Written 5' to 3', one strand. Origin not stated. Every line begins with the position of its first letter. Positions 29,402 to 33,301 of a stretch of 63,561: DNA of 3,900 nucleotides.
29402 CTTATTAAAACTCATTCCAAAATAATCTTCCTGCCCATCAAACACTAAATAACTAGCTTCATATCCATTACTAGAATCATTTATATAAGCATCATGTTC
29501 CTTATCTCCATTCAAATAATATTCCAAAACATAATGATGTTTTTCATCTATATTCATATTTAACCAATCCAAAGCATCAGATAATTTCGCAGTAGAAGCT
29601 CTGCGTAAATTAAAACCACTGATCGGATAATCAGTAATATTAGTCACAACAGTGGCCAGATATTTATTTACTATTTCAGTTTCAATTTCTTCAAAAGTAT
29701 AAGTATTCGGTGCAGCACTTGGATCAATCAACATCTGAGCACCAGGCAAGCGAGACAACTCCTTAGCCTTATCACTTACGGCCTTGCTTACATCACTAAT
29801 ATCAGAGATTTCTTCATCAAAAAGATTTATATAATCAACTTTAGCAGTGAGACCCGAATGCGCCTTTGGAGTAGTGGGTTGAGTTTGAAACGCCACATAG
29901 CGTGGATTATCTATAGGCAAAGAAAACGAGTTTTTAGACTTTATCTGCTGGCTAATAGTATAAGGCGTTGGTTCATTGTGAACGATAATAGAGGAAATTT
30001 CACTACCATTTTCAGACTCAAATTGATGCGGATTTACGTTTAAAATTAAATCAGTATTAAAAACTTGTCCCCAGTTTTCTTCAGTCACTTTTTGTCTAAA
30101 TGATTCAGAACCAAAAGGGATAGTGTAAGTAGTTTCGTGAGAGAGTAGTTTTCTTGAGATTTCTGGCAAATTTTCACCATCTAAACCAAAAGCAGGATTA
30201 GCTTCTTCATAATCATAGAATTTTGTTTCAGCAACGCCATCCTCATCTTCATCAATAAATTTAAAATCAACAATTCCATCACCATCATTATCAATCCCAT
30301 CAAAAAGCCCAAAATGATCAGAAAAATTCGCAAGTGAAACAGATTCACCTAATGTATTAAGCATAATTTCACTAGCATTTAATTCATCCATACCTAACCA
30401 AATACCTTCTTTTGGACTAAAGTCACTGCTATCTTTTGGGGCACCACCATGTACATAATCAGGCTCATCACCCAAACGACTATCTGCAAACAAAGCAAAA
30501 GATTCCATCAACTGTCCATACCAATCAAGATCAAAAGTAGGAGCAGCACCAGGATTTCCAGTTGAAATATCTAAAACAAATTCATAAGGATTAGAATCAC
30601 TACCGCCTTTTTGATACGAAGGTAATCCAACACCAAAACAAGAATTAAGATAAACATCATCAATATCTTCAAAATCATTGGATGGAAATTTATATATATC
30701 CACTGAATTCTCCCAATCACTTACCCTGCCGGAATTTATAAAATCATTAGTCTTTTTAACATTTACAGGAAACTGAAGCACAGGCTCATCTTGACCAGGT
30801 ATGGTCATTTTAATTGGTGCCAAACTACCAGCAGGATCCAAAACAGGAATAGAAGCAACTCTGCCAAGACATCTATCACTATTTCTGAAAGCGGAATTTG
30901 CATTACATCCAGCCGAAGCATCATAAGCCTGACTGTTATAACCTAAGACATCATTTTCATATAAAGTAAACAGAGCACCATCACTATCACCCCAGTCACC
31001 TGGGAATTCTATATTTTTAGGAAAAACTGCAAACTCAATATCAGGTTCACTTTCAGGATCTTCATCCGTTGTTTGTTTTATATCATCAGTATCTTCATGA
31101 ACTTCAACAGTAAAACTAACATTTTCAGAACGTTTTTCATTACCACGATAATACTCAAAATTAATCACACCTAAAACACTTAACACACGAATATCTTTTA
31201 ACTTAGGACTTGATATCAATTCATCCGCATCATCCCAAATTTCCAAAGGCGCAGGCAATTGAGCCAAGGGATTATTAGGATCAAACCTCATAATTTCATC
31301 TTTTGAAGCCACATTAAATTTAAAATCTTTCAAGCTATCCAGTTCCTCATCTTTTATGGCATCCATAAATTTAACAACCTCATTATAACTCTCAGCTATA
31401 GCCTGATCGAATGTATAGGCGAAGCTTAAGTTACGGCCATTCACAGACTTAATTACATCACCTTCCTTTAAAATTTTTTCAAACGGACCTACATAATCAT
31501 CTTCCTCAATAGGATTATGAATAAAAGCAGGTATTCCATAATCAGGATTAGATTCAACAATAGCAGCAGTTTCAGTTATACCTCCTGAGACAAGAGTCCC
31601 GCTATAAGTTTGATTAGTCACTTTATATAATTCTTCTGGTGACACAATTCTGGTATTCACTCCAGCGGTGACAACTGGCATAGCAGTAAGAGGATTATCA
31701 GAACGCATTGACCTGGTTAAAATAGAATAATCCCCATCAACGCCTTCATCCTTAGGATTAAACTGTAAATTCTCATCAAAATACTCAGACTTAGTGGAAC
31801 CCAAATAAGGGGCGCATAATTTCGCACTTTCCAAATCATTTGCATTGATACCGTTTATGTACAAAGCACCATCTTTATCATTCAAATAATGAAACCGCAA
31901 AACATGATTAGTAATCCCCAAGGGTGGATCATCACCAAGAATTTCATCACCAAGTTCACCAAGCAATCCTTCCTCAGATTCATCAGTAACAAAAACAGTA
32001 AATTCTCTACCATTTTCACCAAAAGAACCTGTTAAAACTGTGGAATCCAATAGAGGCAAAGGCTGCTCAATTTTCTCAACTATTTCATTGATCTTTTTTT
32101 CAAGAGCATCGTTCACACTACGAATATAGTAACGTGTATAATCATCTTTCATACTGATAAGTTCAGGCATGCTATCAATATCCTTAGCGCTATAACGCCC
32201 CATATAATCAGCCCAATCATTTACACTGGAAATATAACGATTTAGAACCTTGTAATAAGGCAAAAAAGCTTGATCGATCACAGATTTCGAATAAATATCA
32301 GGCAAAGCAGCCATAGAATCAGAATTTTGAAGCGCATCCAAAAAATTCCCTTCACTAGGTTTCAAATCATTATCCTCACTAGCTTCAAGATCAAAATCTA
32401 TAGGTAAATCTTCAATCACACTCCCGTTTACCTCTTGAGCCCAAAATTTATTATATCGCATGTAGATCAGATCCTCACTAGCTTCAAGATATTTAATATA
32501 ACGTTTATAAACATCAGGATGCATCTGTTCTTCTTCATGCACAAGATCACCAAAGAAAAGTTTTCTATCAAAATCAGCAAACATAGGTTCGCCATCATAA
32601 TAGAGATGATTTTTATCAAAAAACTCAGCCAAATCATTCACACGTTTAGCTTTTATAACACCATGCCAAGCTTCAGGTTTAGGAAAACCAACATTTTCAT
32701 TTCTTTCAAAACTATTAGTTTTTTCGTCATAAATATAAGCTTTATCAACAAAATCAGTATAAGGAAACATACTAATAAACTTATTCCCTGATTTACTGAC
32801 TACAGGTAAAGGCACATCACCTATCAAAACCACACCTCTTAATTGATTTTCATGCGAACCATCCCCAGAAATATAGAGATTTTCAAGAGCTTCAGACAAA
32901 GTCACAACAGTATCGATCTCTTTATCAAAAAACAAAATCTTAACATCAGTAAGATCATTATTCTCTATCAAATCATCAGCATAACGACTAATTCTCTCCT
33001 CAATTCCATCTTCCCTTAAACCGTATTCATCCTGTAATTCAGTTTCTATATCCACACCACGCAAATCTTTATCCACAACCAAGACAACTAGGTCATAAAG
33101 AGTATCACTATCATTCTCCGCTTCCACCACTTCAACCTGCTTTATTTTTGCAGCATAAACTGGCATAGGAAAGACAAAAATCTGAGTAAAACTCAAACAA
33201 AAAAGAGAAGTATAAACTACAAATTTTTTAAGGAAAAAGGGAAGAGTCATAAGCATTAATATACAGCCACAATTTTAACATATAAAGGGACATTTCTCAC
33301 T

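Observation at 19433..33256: Giant protein with an unusual domain mosaic: adhesin modules, SLH-like wall anchor near the C-terminus, and about 1500 central residues with no recognisable fold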

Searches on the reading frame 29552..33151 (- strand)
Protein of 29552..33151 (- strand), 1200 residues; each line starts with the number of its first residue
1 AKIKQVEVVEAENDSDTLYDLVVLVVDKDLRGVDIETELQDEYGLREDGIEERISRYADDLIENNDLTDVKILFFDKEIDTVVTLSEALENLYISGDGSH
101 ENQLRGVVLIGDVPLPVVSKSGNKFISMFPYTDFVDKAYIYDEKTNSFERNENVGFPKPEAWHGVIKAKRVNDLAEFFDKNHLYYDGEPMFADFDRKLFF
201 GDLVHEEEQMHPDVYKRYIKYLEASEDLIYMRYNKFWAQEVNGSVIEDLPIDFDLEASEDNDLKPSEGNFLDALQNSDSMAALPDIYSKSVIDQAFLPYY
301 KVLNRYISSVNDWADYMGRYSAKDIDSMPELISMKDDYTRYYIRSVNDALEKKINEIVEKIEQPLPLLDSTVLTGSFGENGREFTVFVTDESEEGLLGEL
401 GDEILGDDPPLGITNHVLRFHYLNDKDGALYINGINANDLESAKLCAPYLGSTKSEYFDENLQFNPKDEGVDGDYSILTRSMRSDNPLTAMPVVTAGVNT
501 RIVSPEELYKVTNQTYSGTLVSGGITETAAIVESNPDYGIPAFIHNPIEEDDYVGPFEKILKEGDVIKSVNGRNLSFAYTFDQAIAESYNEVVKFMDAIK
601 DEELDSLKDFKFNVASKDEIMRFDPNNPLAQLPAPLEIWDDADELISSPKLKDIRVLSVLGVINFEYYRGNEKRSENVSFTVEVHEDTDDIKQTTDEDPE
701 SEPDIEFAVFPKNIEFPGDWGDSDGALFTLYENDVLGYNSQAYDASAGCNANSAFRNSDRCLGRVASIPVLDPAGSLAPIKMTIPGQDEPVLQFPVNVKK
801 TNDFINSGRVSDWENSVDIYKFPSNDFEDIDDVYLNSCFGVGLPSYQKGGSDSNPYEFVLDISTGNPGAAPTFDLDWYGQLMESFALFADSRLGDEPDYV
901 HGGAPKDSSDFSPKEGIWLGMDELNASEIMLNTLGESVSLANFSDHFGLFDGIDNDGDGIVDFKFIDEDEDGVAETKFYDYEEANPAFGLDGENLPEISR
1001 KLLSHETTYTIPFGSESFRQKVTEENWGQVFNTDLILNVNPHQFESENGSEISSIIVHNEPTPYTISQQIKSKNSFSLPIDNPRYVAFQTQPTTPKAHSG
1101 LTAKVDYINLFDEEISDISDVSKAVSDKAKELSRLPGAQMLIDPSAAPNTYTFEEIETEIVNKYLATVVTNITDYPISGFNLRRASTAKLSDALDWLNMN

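Call 72: predict_structure(alignment_id=A4)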
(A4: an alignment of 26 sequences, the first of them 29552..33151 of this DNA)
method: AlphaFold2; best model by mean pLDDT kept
length: 1200 residues; sequences in the alignment: 26
mean_pLDDT: 80.4   pTM: 0.76
mean pLDDT of the five models: 80.4, 79.9, 77.8, 76.5, 74.7
residues with pLDDT >= 90: 446; 70-90: 485; 50-70: 167; < 50: 102
segments of 3 or more residues with pLDDT < 50: 1-15, 203-210, 248-277, 394-409, 520-524, 898-912, 1020-1022, 1026-1029
pLDDT, mean of each block of 10 residues (from residue 1): 32 56 90 75 77 89 85 90 92 88 88 83 75 87 86 74 78 85 83 61 45 66 86 84 56 40 42 50 78 64 55 52 57 82 96 97 94 91 81 43 41 84 89 93 95 90 81 82 91 89 84 62 63 93 77 84 95 90 93 93 90 85 61 75 85 90 94 93 79 87 91 86 87 62 82 83 91 93 91 87 80 78 87 95 79 82 68 79 84 57 42 57 85 86 91 89 88 87 88 93 93 62 48 87 88 96 90 86 95 84 96 93 97 96 92 97 96 83 92 85
secondary structure, 60 per line:
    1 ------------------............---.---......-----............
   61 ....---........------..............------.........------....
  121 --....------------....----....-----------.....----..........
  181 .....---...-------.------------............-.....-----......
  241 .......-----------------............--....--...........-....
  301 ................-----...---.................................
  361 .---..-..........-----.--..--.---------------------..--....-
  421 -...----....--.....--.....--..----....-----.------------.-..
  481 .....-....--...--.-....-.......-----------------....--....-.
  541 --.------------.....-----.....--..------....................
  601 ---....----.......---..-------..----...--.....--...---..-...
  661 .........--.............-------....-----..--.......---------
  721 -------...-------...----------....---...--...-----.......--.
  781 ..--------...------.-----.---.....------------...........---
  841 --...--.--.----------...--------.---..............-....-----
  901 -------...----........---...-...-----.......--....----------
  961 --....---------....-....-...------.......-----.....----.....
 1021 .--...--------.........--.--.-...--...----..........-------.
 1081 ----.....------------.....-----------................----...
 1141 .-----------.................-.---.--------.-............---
elements in order (helices of 4 or more, strands of 3 or more residues): E19-27 H38-43 H50-64 E68-75 H82-95 E102-110 E117-120 E123-126 E139-142 E147-150 E162-166 H171-185 H212-223 H225-229 H235-247 H265-276 H279-282 H285-295 H297-316 H328-361 E368-377 E416-419 E422-424 E429-432 H443-446 E479-482 H487-490 E493-495 E500-503 H505-511 E529-532 H556-560 E566-570 H581-600 H604-607 E612-618 E637-639 H642-646 E658-669 E672-684 E692-695 E705-711 E728-730 H751-754 E771-777 E780-782 E791-793 H810-814 H827-837 E843-845 H877-890 H892-895 H915-922 E930-932 H940-944 H947-950 E963-966 E976-979 H981-984 H995-1001 E1007-1011 H1016-1021 E1035-1043 E1051-1053 E1056-1058 H1063-1072 E1085-1089 E1102-1106 H1118-1133 H1138-1141 H1153-1169 H1187-1197

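Call 75: fold_search(model_id=the predicted structure, library=pdb)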
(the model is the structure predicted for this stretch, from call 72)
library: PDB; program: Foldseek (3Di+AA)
matches with E <= 10: 360; with E <= 0.001: 0
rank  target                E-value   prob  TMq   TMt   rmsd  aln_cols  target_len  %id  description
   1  1cvr                  6.6e-02  1.00  0.09  0.23   5.7       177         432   18  Crystal structure of the Arg specific cysteine proteinase gingipain R (RGPB) (released 2000-03-01)
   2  4ief_D                8.6e-02  1.00  0.09  0.24   3.5       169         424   18  Complex of Porphyromonas gingivalis RgpB pro- and mature domains (released 2013-04-10)
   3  4ief_B                1.3e-01  1.00  0.09  0.24   3.6       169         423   18  Complex of Porphyromonas gingivalis RgpB pro- and mature domains (released 2013-04-10)
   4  3pga_4                2.3e-01  0.33  0.05  0.14   6.9       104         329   14  STRUCTURAL CHARACTERIZATION OF PSEUDOMONAS 7A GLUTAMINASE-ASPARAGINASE (released 1994-12-20)
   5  2d2x_A                2.9e-01  0.77  0.05  0.15   6.4       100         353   17  Crystal structure of 2-deoxy-scyllo-inosose synthase (released 2006-10-03)
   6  2d2x_B                3.0e-01  0.38  0.07  0.19   9.8       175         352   15  Crystal structure of 2-deoxy-scyllo-inosose synthase (released 2006-10-03)
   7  2bng_C                3.5e-01  0.25  0.04  0.27  15.9       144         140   10  Structure of an M.tuberculosis LEH-like epoxide hydrolase (released 2005-08-03)
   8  3b7c                  3.9e-01  0.21  0.05  0.29  15.7       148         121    9  CRYSTAL STRUCTURE OF A NTF-2 LIKE PROTEIN OF UNKNOWN FUNCTION (SO_0125) FROM SHEWANELLA ONEIDENSIS MR-1 AT 1.70 A RESOLU (released 2007-11-13)
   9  2bng_B                5.0e-01  0.21  0.04  0.28  15.9       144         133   10  Structure of an M.tuberculosis LEH-like epoxide hydrolase (released 2005-08-03)
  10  8h2t_A                5.0e-01  0.11  0.05  0.25  17.0       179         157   14  Cryo-EM structure of IadD/E dioxygenase bound with IAA (released 2023-06-14)
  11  3pga_1                5.5e-01  0.23  0.05  0.14   7.1       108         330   17  STRUCTURAL CHARACTERIZATION OF PSEUDOMONAS 7A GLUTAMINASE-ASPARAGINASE (released 1994-12-20)
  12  2gru_B                5.8e-01  0.63  0.05  0.14   7.4       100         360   18  Crystal structure of 2-deoxy-scyllo-inosose synthase complexed with carbaglucose-6-phosphate, NAD+ and Co2+ (released 2007-05-08)
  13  5hvn                  6.1e-01  0.09  0.06  0.16  18.2       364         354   11  3.0 Angstrom Crystal Structure of 3-dehydroquinate Synthase (AroB) from Francisella tularensis in Complex with NAD. (released 2016-02-10)
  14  2gru_A                6.4e-01  0.66  0.05  0.15   5.2        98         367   19  Crystal structure of 2-deoxy-scyllo-inosose synthase complexed with carbaglucose-6-phosphate, NAD+ and Co2+ (released 2007-05-08)
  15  7u6m_C                7.9e-01  0.41  0.06  0.17   7.3       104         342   20  Albumin binding domain fused to a mutant of the Erwinia asparaginase (released 2022-08-31)
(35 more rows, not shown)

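Call 85: fold_search(model_id=the predicted structure, library=viral)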
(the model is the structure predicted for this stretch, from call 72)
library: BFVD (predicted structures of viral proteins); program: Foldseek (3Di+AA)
matches with E <= 10: 151; with E <= 0.001: 0
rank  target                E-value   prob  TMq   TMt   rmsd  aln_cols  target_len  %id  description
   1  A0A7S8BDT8            1.6e-01  0.21  0.07  0.17  15.3       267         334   10  Metacaspase [Medusavirus stheno T3]
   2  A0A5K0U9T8            2.5e-01  0.12  0.06  0.12  25.4       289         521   13  Triacylglycerol lipase [Yasminevirus sp. GU-2018]
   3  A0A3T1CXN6            3.6e-01  0.25  0.07  0.23  12.8       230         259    9  Metacaspase [Acanthamoeba castellanii medusavirus J1]
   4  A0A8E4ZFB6            4.2e-01  0.13  0.06  0.17  10.2       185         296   13  Uncharacterized protein [Olleya phage Harreka_1]
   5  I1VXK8                4.9e-01  0.54  0.06  0.12   7.6       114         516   13  (no name in the UniProt tables at hand)
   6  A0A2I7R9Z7            5.6e-01  0.11  0.04  0.09  17.8       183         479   11  (no name in the UniProt tables at hand)
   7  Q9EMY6                5.9e-01  0.14  0.08  0.29  15.3       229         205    7  AMV063 [Amsacta moorei entomopoxvirus]
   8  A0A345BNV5            5.9e-01  0.04  0.03  0.06  19.1       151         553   14  (no name in the UniProt tables at hand)
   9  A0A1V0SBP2            7.6e-01  0.08  0.07  0.13  21.8       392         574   10  Uncharacterized protein [Catovirus CTV1]
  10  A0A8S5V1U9            8.9e-01  0.12  0.06  0.17  14.8       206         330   11  Uncharacterized protein [Myoviridae sp. ctJ2i1]
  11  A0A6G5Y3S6            9.8e-01  0.25  0.07  0.13   9.7       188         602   12  (no name in the UniProt tables at hand)
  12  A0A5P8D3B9            9.8e-01  0.16  0.07  0.19  11.8       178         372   13  (no name in the UniProt tables at hand)
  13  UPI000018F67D         9.8e-01  0.04  0.05  0.14  25.9       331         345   13  (no name look-up for this kind of identifier)
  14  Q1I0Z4                1.1e+00  0.09  0.06  0.24  16.5       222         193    9  Uncharacterized protein [Pasteurella phage F108]
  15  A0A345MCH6            1.1e+00  0.08  0.06  0.21  16.8       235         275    8  Lysin B [Gordonia phage Teatealatte]
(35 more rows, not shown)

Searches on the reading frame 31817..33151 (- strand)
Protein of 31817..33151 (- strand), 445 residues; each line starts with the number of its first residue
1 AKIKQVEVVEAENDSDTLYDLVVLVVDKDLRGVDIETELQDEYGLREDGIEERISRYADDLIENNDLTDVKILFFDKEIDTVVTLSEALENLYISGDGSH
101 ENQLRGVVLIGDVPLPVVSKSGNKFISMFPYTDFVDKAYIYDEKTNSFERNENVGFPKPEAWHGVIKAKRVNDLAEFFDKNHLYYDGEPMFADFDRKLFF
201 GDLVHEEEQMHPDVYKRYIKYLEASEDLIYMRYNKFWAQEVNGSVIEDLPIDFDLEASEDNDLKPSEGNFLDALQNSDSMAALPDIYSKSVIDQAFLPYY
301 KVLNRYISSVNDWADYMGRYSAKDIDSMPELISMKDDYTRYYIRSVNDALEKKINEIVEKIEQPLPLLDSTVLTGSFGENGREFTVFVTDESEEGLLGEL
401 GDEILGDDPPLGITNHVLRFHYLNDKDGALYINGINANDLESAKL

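Call 68: search_protein_families(library=pfam, proteins=[window:31817-33151:-], max_evalue=1)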
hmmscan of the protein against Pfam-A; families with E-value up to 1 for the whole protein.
window:31817-33151:- (445 aa): 0 families

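Call 71: search_solved_structures(query=A5, max_evalue=10)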
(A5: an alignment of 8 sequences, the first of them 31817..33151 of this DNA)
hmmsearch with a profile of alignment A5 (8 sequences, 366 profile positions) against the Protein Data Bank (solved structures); distinct sequences matched with E-value up to 10: 5.
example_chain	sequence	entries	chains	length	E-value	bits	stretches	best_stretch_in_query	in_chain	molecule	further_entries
7ovp_A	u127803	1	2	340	0.074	15.4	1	251-325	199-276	Adaptor protein CheF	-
6wrx_C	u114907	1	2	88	1.1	11.6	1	7-63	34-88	Computationally designed protein 2DS25.1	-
6zs9_A5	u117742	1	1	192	1.2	11.4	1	269-345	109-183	Ribosome-recycling factor, mitochondrial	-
6nu2_z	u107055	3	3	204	1.4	11.2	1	269-345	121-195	Ribosome-recycling factor, mitochondrial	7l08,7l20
7nsh_BG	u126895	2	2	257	3.3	10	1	269-345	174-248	Ribosome-recycling factor, mitochondrial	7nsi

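Call 94: find_homologous_proteins(query=A5, max_evalue=0.001)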
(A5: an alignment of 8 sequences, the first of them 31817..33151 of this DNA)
Query A5 (8 sequences) (445 aa, profile of the alignment): 13 proteins with E <= 0.001 among 8000 candidates.
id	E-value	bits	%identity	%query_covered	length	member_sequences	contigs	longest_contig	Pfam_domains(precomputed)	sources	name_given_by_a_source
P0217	1.5e-110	388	49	99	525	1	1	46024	-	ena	-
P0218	2.9e-105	371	49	99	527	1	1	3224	-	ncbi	ncbi:MAG: hypothetical protein AAB540_01435, partial [Patescibacteria group bacterium]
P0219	1.5e-104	368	45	99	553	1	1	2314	-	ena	-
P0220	1.9e-98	348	47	84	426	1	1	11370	-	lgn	-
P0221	1.0e-94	336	47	73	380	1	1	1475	-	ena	-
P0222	9.8e-94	333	43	100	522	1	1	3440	-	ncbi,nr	ncbi:hypothetical protein KJ632_00145, partial [Patescibacteria group bacterium]|nr:hypothetical pro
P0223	2.3e-84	302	53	69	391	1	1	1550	-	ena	-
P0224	2.8e-78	282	52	62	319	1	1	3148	-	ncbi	ncbi:MAG: hypothetical protein WCX95_05175, partial [Candidatus Gracilibacteria bacterium]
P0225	3.4e-74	268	43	52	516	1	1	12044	-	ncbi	ncbi:hypothetical protein COT83_02635, partial [Candidatus Peregrinibacteria bacterium CG10_big_fil_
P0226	2.8e-56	209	51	41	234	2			-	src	-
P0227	7.7e-49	185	56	38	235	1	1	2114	-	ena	-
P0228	3.9e-41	160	59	35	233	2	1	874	-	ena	-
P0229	2.1e-25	108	33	25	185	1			-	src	-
